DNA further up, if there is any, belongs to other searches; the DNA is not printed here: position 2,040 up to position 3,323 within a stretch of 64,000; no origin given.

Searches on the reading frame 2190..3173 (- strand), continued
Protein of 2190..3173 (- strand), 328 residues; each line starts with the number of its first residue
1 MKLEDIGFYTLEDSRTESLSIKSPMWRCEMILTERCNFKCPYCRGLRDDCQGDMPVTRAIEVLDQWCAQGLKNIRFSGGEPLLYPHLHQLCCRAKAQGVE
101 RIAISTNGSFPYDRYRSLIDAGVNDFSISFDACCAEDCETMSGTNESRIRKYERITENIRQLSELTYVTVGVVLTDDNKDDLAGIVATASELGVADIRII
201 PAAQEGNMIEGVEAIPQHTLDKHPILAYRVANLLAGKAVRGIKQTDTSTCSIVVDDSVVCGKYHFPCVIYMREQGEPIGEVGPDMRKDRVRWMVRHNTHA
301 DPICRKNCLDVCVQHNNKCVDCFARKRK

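Call 16: find_encoding_contigs(protein=P0092, flank=6000, max_places=3)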
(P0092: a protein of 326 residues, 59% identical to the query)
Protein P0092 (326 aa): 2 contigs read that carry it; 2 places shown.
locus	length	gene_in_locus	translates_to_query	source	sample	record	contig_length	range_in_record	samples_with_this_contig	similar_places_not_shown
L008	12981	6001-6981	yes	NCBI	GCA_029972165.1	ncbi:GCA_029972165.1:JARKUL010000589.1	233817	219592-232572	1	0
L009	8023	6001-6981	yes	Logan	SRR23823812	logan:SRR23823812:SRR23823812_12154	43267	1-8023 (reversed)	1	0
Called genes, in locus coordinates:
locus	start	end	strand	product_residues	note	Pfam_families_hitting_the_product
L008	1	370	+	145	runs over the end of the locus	-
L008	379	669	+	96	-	-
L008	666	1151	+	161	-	-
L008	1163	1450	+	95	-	-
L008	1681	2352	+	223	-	-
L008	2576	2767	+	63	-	-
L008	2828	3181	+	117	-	-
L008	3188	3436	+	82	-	-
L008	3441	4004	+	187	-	-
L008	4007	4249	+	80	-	-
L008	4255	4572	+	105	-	-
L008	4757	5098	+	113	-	-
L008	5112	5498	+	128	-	-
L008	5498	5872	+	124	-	-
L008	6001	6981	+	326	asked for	PF13353:Fer4_12 (faint), PF04055:Radical_SAM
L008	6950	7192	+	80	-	-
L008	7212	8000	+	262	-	-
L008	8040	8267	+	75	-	-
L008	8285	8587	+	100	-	-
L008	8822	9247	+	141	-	-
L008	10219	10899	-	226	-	-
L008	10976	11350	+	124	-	-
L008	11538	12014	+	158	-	-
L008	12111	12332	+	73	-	-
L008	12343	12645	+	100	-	-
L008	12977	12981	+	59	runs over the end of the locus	-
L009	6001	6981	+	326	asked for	PF13353:Fer4_12 (faint), PF04055:Radical_SAM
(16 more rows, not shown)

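Call 22: search_solved_structures(query=window:2190-3173:-, max_evalue=0.01, show_alignments=2)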
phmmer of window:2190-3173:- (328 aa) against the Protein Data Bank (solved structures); distinct sequences matched with E-value up to 0.01: 17.
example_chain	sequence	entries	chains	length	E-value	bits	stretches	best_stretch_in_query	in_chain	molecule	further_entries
1tv7_A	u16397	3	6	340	1e-10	44.3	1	24-177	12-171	Molybdenum cofactor biosynthesis protein A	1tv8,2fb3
2fb2_A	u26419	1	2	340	1.3e-10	44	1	24-177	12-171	Molybdenum cofactor biosynthesis protein A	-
6c8v_A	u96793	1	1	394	3.4e-08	36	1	32-199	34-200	Coenzyme PQQ synthesis protein E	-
8wm2_A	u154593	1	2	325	2.4e-07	33.3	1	29-132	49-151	Fe-S radical SAM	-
7tol_A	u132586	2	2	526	1.6e-06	30.5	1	29-192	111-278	glycerol dibiphytanyl glycerol tetraether - macrocyclic archaeol synthase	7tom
9dfn_A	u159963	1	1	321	8.5e-06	28.2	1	30-115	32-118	Radical SAM core domain-containing protein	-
9dfu_A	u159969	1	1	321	1.4e-05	27.4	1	32-115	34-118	Radical SAM core domain-containing protein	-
7vob_C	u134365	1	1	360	1.6e-05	27.3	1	32-135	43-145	Cytosylglucuronate decarboxylase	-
7voc_C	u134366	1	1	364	1.6e-05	27.2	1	32-135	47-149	Cytosylglucuronate decarboxylase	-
9dfw_A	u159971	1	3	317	1.7e-05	27.2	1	33-132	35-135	Radical SAM core domain-containing protein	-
9dgw_A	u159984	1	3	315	1.7e-05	27.2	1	33-132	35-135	Radical SAM core domain-containing protein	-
6b4c_A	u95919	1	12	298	1.8e-05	27.1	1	33-132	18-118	Viperin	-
7n7i_A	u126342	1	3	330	2.1e-05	26.9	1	33-132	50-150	Viperin-like enzyme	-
6efn_A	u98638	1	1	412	9.4e-05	24.7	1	27-215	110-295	Sporulation killing factor maturation protein SkfB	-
7n7h_A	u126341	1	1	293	0.00029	23.1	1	32-181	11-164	VIPERIN-LIKE ENZYME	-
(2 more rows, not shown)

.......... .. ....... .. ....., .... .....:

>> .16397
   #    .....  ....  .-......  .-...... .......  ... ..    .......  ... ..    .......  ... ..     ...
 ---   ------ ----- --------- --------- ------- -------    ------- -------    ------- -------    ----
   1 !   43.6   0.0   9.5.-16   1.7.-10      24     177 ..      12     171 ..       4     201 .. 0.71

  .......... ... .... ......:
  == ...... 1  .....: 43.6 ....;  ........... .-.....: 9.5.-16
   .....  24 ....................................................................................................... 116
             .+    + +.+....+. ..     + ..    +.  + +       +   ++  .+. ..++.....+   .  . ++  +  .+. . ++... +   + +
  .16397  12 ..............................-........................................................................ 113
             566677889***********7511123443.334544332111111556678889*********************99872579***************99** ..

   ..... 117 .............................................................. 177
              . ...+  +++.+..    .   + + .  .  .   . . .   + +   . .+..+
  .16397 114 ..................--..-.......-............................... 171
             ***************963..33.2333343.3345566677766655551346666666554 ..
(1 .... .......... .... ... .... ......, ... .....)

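Call 24: find_encoding_contigs(protein=P0002, flank=5000, max_places=2)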
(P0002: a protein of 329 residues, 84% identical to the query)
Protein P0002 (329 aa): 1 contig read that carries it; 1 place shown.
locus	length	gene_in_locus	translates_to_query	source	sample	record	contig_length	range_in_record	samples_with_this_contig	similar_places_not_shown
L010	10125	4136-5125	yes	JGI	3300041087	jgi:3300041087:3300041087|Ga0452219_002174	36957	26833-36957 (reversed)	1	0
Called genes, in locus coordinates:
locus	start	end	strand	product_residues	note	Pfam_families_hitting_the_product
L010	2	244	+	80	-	?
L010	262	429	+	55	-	-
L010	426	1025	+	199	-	-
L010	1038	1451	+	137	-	-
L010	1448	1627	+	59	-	-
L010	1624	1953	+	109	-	-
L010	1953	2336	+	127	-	-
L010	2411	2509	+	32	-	-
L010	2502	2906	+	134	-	-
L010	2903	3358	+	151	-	-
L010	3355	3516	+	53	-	-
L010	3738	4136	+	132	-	-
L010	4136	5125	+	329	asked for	PF04055:Radical_SAM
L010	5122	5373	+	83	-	-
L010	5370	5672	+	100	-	-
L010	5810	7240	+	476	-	-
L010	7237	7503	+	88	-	-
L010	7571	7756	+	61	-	-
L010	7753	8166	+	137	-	-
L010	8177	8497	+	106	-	PF13392:HNH_3 (weak)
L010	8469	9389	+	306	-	PF10127:RlaP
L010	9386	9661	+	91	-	-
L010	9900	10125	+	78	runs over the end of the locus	-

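Call 25: find_encoding_contigs(protein=P0006, flank=5000, max_places=2)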
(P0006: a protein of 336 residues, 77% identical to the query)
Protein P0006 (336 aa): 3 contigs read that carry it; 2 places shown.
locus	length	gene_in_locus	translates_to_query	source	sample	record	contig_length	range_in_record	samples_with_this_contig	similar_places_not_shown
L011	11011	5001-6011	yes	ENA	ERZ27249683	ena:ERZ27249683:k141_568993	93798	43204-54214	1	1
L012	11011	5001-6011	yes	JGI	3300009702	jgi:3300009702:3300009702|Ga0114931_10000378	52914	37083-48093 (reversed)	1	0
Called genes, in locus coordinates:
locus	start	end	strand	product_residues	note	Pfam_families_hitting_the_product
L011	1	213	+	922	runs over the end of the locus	PF00476:DNA_pol_A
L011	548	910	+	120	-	-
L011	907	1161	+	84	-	-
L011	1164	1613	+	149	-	-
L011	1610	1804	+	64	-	-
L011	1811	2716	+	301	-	PF09414:RNA_ligase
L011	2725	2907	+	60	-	-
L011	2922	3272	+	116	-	-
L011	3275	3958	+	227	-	-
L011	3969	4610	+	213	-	PF21840:DUF6899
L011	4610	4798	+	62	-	-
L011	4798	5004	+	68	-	-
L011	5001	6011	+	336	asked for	PF04055:Radical_SAM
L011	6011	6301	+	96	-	-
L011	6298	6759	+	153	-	-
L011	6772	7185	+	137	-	-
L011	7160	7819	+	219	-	-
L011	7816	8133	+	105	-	-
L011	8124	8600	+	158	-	-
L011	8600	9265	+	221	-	-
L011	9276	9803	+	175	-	-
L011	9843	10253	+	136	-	-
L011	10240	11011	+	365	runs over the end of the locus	PF14743:DNA_ligase_OB_2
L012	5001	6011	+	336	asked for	PF04055:Radical_SAM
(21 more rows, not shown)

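Call 26: find_encoding_contigs(protein=P0004, flank=5000, max_places=2)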
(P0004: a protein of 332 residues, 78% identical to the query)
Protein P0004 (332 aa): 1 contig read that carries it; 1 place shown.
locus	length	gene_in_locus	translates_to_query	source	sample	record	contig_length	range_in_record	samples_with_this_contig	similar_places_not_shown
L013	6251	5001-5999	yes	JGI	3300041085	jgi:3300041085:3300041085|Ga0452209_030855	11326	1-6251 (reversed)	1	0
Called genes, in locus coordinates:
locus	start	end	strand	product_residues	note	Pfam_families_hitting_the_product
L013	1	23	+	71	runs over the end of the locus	-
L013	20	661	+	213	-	PF00149:Metallophos (faint)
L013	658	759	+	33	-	-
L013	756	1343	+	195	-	-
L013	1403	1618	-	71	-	-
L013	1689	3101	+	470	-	-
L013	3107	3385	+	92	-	-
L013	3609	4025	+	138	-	-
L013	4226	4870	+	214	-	PF04389:Peptidase_M28, PF01546:Peptidase_M20 (faint)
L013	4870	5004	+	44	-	-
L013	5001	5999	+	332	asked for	PF04055:Radical_SAM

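Call 43: find_related_loci(query=A1, collection=viral_contigs, flank=5000)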
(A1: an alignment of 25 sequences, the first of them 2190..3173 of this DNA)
Query A1 (328 aa) in viral_contigs; peptide patterns used: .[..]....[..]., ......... (x = any residue, [..] = any of these).
262 stretches matched a pattern; 183 encode a relative of the query (tblastn E <= 1e-3); the best 80 are kept; 80 distinct loci.
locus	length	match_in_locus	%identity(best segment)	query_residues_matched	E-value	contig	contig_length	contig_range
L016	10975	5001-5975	63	1-328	8e-140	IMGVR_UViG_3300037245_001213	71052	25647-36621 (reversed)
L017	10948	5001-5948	58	1-319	5e-122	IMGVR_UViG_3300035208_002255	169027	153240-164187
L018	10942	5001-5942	57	1-318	3e-120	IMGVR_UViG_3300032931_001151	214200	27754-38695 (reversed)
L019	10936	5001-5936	58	1-317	3e-120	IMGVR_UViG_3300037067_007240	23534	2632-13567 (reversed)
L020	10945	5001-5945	55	1-318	1e-118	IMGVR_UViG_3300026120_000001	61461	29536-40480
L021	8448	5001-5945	54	1-318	9e-117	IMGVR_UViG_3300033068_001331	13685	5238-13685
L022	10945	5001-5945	53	1-318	6e-116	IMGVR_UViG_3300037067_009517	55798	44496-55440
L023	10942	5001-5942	54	1-318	4e-116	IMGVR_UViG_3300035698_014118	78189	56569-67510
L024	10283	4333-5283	55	1-318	5e-114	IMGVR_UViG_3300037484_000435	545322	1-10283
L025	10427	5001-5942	53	2-319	4e-114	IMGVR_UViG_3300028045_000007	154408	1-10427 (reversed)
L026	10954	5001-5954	52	1-318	4e-113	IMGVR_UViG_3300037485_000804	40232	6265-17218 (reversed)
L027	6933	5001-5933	55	1-318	8e-113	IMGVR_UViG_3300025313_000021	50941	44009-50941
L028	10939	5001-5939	53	2-318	1e-112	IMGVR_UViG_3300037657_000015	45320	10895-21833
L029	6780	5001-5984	53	1-327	1e-112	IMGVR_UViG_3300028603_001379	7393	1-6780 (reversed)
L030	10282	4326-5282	52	2-318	5e-112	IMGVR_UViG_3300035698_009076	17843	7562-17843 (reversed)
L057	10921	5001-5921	54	3-316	1e-108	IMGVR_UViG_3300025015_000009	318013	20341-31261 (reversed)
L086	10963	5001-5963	50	1-318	7e-104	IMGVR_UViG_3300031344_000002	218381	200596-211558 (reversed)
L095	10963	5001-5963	51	1-318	1e-101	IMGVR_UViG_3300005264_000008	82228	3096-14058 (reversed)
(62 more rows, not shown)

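Call 44: search_protein_families(library=pfam, proteins=[L001:4506-5969:+, L010:5122-5370:+, L011:6011-6298:+], max_evalue=0.1)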
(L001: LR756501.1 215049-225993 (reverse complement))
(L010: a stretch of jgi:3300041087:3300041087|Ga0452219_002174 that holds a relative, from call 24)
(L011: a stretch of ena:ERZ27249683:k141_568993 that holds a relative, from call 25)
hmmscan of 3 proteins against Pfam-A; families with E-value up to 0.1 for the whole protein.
L001:4506-5969:+ (488 aa): 4 families
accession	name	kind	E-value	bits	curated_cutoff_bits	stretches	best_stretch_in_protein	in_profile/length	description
PF04055.27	Radical_SAM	-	6.1e-23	82.2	29.5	1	193-350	1-165/166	Radical SAM superfamily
PF13353.11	Fer4_12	-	2.1e-05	25.3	22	1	197-283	13-100/137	4Fe-4S single cluster domain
PF06265.16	YutD-like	-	0.0015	19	25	1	150-205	29-81/85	Putative antitoxin YutD-like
PF13462.12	Thioredoxin_4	-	0.051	14.2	23.2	0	194-214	16-36/165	Thioredoxin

L010:5122-5370:+ (83 aa): 0 families

L011:6011-6298:+ (96 aa): 0 families

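Call 50: predict_structure(alignment_id=A1)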
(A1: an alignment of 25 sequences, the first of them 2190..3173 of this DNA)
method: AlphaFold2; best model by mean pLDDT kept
length: 328 residues; sequences in the alignment: 25
mean_pLDDT: 85.6   pTM: 0.87
mean pLDDT of the five models: 85.6, 84.8, 83.8, 78.0, 75.3
residues with pLDDT >= 90: 185; 70-90: 95; 50-70: 35; < 50: 13
segments of 3 or more residues with pLDDT < 50: 132-144
pLDDT, mean of each block of 10 residues (from residue 1): 59 82 91 71 71 94 96 90 94 98 90 96 91 44 54 88 95 78 88 91 64 91 92 87 93 93 93 92 94 95 92 91 85
secondary structure, 60 per line:
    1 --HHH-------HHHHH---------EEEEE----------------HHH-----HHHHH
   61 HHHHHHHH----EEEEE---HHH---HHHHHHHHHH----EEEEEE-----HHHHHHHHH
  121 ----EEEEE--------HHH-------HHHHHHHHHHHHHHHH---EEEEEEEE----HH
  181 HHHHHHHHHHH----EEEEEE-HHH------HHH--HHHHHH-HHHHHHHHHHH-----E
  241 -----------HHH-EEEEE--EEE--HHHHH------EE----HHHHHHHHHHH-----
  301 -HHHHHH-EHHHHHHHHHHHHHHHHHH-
elements in order: H13-17 E27-31 H56-68 E73-77 H87-96 E101-106 H112-120 E125-129 H148-163 E167-174 H179-191 E196-201 H217-222 H224-234 E256-260 E263-265 H268-272 H285-295 H302-307 H310-327

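Call 53: fold_search(model_id=the predicted structure, library=pdb)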
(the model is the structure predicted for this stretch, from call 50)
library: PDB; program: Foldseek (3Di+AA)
matches with E <= 10: 1738; with E <= 0.001: 142
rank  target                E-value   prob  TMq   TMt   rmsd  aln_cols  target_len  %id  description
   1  7vob                  4.5e-13  1.00  0.65  0.65   5.9       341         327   19  The crystal structure of a Radical SAM Enzyme BlsE involved in the Biosynthesis of Blasticidin S (released 2022-05-04)
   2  6c8v                  3.3e-10  1.00  0.49  0.52   7.3       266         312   15  X-ray structure of PqqE from Methylobacterium extorquens (released 2018-02-14)
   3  6efn                  3.5e-10  1.00  0.57  0.49   8.2       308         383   17  Structure of a RiPP maturase, SkfB (released 2018-10-24)
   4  2fb2_B                4.0e-10  1.00  0.53  0.53   9.6       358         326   15  Structure of the MoaA Arg17/266/268/Ala triple mutant (released 2006-05-09)
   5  1tv7_B                1.1e-09  1.00  0.53  0.53   9.6       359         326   16  Structure of the S-adenosylmethionine dependent Enzyme MoaA (released 2004-08-31)
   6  1tv7_A                1.9e-09  1.00  0.51  0.51  10.6       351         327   17  Structure of the S-adenosylmethionine dependent Enzyme MoaA (released 2004-08-31)
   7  5v1q_A                3.9e-09  1.00  0.54  0.43   6.3       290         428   12  Crystal structure of Streptococcus suis SuiB (released 2017-08-30)
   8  6q2p_B                4.4e-09  1.00  0.44  0.49   6.9       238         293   18  Crystal structure of mouse viperin bound to cytidine triphosphate and S-adenosylhomocysteine (released 2020-01-22)
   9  6q2p_A                4.6e-09  1.00  0.45  0.50   6.9       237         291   18  Crystal structure of mouse viperin bound to cytidine triphosphate and S-adenosylhomocysteine (released 2020-01-22)
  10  5vsl_A                5.5e-09  1.00  0.45  0.56   6.5       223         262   19  Crystal structure of viperin with bound [4Fe-4S] cluster and S-adenosylhomocysteine (SAH) (released 2017-06-14)
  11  9dfu                  6.2e-09  1.00  0.48  0.56  10.6       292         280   16  X-ray crystal structure of the second Viperin-like enzyme from T. virens variant F40H with bound CTP and SAM (released 2025-02-19)
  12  5v1s_A                6.6e-09  1.00  0.53  0.42   6.2       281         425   12  Crystal structure of Streptococcus suis SuiB bound to S-adenosylmethionine (released 2017-08-30)
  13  5v1t_A                6.6e-09  1.00  0.55  0.43   7.4       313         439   12  Crystal structure of Streptococcus suis SuiB bound to precursor peptide SuiA (released 2017-08-30)
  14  2fb2_A                8.8e-09  1.00  0.52  0.52  10.8       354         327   17  Structure of the MoaA Arg17/266/268/Ala triple mutant (released 2006-05-09)
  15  9dfn                  1.2e-08  1.00  0.50  0.56   9.1       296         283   16  X-ray crystal structure of the second viperin-like enzyme from Trichoderma virens with bound CTP and SAM (released 2025-02-19)
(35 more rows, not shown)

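Call 54: find_related_loci(query=A1, collection=genome_contigs, flank=6000)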
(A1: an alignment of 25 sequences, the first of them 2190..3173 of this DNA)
Query A1 (328 aa) in genome_contigs; peptide patterns used: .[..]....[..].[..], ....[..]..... (x = any residue, [..] = any of these).
90 stretches matched a pattern; 26 encode a relative of the query (tblastn E <= 1e-3); 26 distinct loci.
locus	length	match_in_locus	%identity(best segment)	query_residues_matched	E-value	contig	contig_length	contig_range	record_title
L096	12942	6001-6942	56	1-319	2e-121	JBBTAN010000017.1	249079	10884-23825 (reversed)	MAG: Nanoarchaeota archaeon isolate H43-bin069_1 H43_bin069_1_000000000017, whole genome shotgun sequence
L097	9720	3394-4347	54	1-318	1e-118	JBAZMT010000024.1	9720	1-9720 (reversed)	MAG: Parcubacteria group bacterium isolate SO_2017_LW4_5 scaffold_13461_c1_LW137-91_2017, whole genome shotgun sequence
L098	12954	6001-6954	52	1-321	3e-116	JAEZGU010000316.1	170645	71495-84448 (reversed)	MAG: Bacillota bacterium isolate OH_CDB_111 k127_2624533, whole genome shotgun sequence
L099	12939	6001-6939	54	3-317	5e-110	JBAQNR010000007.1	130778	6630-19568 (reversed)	MAG: Microgenomates group bacterium isolate MFD12002_ilm_asm_bin47 k127_73836, whole genome shotgun sequence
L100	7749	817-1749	53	1-318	5e-110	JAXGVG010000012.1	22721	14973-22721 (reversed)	MAG: Alphaproteobacteria bacterium isolate AnMBR.bin438 bin438_12, whole genome shotgun sequence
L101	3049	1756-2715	53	2-318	4e-112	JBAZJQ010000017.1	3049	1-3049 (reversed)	MAG: Candidatus Pacearchaeota archaeon isolate SO_2017_LW4_123 scaffold_67678_c1_LW137-91_2017, whole genome shotgun seq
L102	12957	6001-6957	51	1-318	5e-108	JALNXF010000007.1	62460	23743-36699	MAG: Candidatus Gracilibacteria bacterium isolate SO_2016_LW3 bin 25 scaffold00690_LW162_2016, whole genome shotgun sequ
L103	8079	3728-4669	51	1-318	7e-108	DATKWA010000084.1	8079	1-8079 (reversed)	MAG TPA_asm: Terracidiphilus sp. isolate SMAG_U14148 k141_1515739, whole genome shotgun sequence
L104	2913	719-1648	51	3-316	4e-111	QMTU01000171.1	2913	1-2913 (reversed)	MAG: Thermoplasmata archaeon isolate B1_G16 B1_Guay16_scaffold_46494, whole genome shotgun sequence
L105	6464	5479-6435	52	3-318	2e-107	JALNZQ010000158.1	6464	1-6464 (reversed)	MAG: Methanothrix sp. isolate SO_2017_LW1 bin 8 NODE_12365_length_6464_cov_1.632003_LW64-88_2017, whole genome shotgun s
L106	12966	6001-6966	49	1-327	5e-105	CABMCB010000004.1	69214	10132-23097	uncultured archaeon isolate LFW-28 genome assembly, contig: LFW28_101, whole genome shotgun sequence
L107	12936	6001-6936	52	1-316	4e-105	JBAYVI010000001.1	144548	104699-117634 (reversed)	MAG: Melioribacteraceae bacterium isolate SO_2016_LW3_56 scaffold00161_LW162_2016, whole genome shotgun sequence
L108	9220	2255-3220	49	3-321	4e-103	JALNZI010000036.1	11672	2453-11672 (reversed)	MAG: Candidatus Omnitrophota bacterium isolate SO_2017_LW1 bin 10 NODE_4741_length_11672_cov_1.864877_LW64-88_2017, whol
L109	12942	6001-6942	50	2-321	2e-102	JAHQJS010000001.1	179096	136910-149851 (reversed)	MAG: Candidatus Borrarchaeum weybense isolate lw60_2018_gm2_56 NODE_125_length_179096_cov_26.659151, whole genome shotgu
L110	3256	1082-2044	49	1-318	3e-103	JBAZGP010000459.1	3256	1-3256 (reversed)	MAG: Lutibacter sp. isolate SO_2017_LW3_49 NODE_122409_length_3256_cov_1.415788_LW162_2017, whole genome shotgun sequenc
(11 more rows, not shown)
